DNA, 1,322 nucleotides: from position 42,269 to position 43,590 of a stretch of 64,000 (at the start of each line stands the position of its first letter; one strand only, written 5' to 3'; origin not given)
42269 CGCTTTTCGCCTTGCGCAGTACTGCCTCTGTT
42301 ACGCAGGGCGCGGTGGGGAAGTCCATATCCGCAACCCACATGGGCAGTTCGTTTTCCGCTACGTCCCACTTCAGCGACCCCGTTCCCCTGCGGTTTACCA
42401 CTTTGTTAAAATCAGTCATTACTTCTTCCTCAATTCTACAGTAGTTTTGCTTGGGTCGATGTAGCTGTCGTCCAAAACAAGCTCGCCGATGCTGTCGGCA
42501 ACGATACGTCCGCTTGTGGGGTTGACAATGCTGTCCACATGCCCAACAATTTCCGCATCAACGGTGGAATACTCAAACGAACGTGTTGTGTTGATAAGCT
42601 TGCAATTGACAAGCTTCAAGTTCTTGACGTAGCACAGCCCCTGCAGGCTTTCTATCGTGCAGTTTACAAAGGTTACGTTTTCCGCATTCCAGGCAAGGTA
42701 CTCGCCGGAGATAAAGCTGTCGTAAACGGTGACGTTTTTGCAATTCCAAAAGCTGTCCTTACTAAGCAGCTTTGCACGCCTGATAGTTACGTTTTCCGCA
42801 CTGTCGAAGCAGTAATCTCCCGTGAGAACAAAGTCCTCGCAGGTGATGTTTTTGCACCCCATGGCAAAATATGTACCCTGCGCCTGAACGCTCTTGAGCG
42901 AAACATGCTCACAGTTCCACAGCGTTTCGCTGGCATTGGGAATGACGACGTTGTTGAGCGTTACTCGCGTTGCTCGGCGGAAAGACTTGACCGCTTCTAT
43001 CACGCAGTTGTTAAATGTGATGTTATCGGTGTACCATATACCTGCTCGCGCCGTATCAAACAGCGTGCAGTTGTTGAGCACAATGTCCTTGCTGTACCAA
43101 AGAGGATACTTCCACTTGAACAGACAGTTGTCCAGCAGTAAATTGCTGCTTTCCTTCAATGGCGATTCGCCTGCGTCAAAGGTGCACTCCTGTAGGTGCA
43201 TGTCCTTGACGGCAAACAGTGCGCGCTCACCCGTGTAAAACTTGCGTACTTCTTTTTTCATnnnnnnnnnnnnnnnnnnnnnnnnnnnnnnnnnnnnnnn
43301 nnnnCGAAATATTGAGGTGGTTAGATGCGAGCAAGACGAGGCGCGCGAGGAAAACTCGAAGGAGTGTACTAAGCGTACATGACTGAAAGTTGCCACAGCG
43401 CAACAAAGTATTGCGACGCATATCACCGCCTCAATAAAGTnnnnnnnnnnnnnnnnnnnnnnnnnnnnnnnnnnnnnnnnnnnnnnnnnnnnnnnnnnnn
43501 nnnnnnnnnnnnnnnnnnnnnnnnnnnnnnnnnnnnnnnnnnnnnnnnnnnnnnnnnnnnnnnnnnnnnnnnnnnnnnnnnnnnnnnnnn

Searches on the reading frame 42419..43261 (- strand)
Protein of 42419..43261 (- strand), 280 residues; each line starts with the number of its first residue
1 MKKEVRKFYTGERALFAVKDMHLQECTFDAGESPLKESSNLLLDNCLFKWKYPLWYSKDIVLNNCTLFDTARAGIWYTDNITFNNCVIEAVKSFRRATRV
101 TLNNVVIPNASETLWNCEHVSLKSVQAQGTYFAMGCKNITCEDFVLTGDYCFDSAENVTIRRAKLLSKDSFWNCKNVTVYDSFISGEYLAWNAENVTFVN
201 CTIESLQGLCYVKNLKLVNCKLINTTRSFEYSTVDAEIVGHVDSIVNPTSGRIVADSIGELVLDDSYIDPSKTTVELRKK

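Call 9: search_protein_families(library=pfam, proteins=[window:42419-43261:-])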
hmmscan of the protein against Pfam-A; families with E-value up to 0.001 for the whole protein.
window:42419-43261:- (280 aa): 2 families
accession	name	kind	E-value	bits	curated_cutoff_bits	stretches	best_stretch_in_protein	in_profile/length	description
PF12541.14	DUF3737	-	1.2e-122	408.9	23.9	1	6-275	5-274/275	Protein of unknown function (DUF3737)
PF13229.12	Beta_helix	-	2.1e-07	31.1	25.9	1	35-92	49-114/158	Right handed beta helix region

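Call 12: find_encoding_contigs(protein=window:42419-43261:-, flank=3000, max_places=6)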
Protein window:42419-43261:- (280 aa): 2 contigs read that carry it; 1 place shown.
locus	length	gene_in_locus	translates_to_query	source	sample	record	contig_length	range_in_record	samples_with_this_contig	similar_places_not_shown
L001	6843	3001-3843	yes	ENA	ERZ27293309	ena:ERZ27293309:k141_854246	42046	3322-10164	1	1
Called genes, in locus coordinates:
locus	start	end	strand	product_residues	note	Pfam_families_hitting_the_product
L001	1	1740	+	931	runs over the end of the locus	PF07517:SecA_DEAD, PF00270:DEAD (weak), PF01043:SecA_PP_bind, PF21090:P-loop_SecA, PF07516:SecA_SW, PF02810:SEC-C (weak)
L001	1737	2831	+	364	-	PF03462:PCRF, PF00472:RF-1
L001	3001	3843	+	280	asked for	PF12541:DUF3737, PF13229:Beta_helix (faint)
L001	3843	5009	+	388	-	PF00155:Aminotran_1_2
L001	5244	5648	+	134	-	PF00011:HSP20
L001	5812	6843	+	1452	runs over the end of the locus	PF00873:ACR_tran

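Call 45: find_homologous_proteins(query=window:42419-43261:-, max_evalue=1e-40)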
Query window:42419-43261:- (280 aa): 7980 proteins with E <= 1e-40 among 8000 candidates; the best 120 are listed.
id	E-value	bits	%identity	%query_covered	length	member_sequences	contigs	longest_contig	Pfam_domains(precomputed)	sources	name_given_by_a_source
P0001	1.4e-187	640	100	100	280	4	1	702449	PF13229.13,PF12541.15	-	-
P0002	2.9e-170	583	90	100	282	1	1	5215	PF13229.13,PF12541.15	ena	-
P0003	2.7e-169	580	90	100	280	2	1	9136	PF13229.13,PF12541.15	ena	-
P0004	6.3e-169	578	89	100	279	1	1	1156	PF13229.13,PF12541.15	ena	-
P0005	1.5e-168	577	89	100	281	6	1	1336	PF13229.13,PF12541.15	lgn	-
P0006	3.3e-167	573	90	99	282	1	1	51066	PF13229.13,PF12541.15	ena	-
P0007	3.1e-164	563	92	95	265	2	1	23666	PF13229.13,PF12541.15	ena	-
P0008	6.0e-164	562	87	100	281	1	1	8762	PF13229.13,PF12541.15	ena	-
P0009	9.1e-163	558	85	100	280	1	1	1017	PF13229.13,PF12541.15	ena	-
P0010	3.1e-162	556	84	100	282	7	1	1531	PF13229.13,PF12541.15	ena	-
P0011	1.3e-158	544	84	98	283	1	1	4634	PF13229.13,PF12541.15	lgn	-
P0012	1.8e-158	544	85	98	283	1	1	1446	PF12541.15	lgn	-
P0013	6.1e-158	542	84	100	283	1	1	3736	PF13229.13,PF12541.15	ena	-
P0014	1.6e-157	541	83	100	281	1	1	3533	PF12541.15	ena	-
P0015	1.3e-156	538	82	100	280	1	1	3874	PF13229.13,PF12541.15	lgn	-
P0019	1.5e-148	512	78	100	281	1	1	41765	PF12541.15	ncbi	-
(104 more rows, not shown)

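Call 46: find_encoding_contigs(protein=P0006, flank=2500, max_places=2)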
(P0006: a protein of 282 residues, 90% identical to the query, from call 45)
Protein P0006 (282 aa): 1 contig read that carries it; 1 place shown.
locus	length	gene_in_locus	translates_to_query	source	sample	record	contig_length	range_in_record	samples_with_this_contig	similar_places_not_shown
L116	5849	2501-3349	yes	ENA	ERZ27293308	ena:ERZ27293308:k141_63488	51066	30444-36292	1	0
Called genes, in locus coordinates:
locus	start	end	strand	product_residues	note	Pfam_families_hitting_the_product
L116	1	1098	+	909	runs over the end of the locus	PF07517:SecA_DEAD, PF00270:DEAD, PF01043:SecA_PP_bind, PF21090:P-loop_SecA, PF07516:SecA_SW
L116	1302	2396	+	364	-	PF03462:PCRF, PF00472:RF-1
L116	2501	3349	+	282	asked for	PF12541:DUF3737, PF13229:Beta_helix (faint)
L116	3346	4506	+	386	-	PF00155:Aminotran_1_2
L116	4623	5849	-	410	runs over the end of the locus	PF03706:LPG_synthase_TM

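Call 47: find_encoding_contigs(protein=P0007, flank=2500, max_places=2)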
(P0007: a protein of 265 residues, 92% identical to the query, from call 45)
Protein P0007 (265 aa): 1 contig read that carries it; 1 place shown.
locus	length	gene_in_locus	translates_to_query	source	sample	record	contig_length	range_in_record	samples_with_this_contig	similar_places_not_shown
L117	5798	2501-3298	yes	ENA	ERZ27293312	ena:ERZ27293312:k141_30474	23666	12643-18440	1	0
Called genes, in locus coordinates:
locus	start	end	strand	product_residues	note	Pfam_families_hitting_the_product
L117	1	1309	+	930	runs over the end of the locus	PF07517:SecA_DEAD, PF00270:DEAD (weak), PF01043:SecA_PP_bind, PF21090:P-loop_SecA, PF07516:SecA_SW, PF02810:SEC-C (weak)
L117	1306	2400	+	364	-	PF03462:PCRF, PF00472:RF-1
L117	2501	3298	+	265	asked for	PF12541:DUF3737, PF13229:Beta_helix (faint)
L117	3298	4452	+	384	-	PF00155:Aminotran_1_2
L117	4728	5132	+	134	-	PF00011:HSP20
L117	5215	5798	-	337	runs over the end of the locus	PF08240:ADH_N, PF00107:ADH_zinc_N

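Call 48: find_encoding_contigs(protein=P0003, flank=2500, max_places=2)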
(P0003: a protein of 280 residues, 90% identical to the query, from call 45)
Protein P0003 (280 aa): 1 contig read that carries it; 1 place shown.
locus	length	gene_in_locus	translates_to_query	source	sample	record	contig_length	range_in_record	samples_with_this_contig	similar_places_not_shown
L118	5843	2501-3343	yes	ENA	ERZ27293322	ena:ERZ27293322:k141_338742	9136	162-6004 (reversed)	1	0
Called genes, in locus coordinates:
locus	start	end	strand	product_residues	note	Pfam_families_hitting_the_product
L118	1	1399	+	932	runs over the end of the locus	PF07517:SecA_DEAD, PF00270:DEAD (weak), PF01043:SecA_PP_bind, PF21090:P-loop_SecA, PF07516:SecA_SW, PF02810:SEC-C (weak)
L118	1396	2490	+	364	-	PF03462:PCRF, PF00472:RF-1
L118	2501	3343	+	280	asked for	PF12541:DUF3737, PF13229:Beta_helix (faint)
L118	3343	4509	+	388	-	PF00155:Aminotran_1_2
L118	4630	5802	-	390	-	PF03706:LPG_synthase_TM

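Call 49: find_encoding_contigs(protein=P0019, flank=2500, max_places=2)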
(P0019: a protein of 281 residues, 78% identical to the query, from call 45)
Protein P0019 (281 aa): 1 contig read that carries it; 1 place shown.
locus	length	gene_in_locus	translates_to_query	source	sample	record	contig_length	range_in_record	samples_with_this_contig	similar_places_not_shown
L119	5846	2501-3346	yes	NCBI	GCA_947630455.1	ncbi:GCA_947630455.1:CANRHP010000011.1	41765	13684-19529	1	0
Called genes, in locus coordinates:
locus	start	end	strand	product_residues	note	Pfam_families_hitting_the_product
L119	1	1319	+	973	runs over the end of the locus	PF07517:SecA_DEAD, PF00270:DEAD, PF01043:SecA_PP_bind, PF21090:P-loop_SecA, PF07516:SecA_SW, PF02810:SEC-C (weak)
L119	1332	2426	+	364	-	PF03462:PCRF, PF00472:RF-1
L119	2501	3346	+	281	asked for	PF12541:DUF3737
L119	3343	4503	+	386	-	PF00155:Aminotran_1_2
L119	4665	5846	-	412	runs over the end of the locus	PF03706:LPG_synthase_TM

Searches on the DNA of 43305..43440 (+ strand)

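Call 37: search_dna_similar(query=window:43305-43440:+, collection=phages, mode=distant, max_evalue=0.001)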
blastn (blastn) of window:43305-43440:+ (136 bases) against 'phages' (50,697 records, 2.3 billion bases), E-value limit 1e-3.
No match.

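Call 38: search_dna_similar(query=window:43305-43440:+, collection=plasmids, mode=distant, max_evalue=0.001)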
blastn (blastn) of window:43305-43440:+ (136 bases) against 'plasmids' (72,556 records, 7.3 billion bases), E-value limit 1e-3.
No match.
